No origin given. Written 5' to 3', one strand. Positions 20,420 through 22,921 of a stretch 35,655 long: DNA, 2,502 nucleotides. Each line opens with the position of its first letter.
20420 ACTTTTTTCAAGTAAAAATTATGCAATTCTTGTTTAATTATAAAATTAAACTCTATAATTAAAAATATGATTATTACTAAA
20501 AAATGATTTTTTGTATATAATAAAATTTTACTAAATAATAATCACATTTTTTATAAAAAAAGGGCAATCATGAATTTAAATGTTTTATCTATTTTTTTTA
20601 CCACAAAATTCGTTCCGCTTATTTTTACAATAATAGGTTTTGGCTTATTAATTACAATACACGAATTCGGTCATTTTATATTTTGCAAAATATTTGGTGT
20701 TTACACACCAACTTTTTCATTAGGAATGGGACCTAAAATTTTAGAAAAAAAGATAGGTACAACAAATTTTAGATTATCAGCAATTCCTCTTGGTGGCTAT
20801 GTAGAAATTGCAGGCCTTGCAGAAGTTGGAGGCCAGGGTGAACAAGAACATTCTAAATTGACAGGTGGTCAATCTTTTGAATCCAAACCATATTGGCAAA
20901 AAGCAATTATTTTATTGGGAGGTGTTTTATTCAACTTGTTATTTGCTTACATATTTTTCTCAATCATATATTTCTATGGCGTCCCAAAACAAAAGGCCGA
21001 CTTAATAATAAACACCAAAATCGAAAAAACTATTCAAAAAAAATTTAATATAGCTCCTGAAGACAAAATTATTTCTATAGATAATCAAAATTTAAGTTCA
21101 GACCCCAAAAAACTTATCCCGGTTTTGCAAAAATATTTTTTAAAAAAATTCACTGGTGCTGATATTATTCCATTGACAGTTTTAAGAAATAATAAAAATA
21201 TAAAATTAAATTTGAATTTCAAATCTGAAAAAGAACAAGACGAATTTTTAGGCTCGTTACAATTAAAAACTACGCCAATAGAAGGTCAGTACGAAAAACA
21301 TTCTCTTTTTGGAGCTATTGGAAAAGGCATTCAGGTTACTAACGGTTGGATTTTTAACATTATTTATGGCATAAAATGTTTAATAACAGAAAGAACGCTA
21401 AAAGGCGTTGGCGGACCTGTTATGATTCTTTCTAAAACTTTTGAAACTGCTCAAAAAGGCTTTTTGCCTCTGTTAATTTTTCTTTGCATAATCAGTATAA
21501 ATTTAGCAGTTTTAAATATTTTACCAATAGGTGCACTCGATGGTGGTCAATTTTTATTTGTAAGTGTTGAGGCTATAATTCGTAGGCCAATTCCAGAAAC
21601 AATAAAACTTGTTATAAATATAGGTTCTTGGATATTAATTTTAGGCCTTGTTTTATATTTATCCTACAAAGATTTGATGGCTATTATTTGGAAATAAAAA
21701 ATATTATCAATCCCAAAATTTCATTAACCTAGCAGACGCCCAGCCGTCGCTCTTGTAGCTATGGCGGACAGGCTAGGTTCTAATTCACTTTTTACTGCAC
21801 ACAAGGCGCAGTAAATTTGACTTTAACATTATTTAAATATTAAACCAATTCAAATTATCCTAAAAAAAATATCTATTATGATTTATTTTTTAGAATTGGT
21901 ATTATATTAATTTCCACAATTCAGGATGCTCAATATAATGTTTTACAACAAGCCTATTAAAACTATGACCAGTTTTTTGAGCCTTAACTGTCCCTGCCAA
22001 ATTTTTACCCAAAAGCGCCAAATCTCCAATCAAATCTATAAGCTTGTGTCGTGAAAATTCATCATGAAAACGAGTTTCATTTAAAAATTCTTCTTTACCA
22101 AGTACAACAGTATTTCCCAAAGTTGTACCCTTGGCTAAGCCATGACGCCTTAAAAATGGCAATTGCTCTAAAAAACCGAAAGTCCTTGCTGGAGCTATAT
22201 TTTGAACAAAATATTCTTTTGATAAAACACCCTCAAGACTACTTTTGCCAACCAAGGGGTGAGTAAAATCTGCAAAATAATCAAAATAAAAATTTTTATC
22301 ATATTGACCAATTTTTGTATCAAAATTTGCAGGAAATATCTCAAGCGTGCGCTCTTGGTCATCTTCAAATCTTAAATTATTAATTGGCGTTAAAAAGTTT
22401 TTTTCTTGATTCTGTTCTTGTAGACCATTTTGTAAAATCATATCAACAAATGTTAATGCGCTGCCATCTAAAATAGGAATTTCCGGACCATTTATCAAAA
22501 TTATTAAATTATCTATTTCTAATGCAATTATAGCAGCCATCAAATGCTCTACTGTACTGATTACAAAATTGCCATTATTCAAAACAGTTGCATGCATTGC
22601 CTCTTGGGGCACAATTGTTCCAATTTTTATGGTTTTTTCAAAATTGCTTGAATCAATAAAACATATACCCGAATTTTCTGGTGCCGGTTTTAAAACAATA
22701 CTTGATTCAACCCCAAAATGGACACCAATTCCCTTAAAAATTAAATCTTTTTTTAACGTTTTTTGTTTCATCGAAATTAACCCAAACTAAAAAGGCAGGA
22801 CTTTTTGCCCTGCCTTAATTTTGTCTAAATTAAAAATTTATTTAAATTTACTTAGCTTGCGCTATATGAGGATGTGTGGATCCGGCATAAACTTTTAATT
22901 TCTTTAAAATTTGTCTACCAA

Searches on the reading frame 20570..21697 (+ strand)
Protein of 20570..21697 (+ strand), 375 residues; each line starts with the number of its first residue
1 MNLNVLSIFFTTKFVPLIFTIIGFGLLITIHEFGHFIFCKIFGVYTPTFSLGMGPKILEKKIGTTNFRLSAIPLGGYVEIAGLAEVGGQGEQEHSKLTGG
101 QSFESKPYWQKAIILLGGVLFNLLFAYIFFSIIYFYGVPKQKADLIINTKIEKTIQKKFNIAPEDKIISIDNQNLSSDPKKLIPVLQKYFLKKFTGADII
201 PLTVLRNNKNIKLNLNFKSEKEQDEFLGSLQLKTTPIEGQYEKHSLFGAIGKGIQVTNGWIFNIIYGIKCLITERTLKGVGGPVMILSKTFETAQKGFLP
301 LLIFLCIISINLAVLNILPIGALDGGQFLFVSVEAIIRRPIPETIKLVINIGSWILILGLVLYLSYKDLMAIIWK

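Call 50: search_protein_families(library=pfam, proteins=[window:20570-21697:+], max_evalue=0.001)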
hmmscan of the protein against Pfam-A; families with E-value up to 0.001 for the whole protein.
window:20570-21697:+ (375 aa): 1 family
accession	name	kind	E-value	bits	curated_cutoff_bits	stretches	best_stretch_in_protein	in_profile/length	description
PF02163.28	Peptidase_M50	-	5e-51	173.6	27.2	1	20-358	2-219/221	Peptidase family M50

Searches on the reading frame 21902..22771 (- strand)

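Call 50: search_protein_families(library=pfam, proteins=[window:21902-22771:-], max_evalue=0.001)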
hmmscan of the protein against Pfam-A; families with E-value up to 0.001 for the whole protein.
window:21902-22771:- (289 aa): 1 family
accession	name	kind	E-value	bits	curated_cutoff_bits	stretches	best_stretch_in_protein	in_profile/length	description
PF03331.19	LpxC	-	2e-77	260.7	27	1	3-278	1-265/268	UDP-3-O-acyl N-acetylglycosamine deacetylase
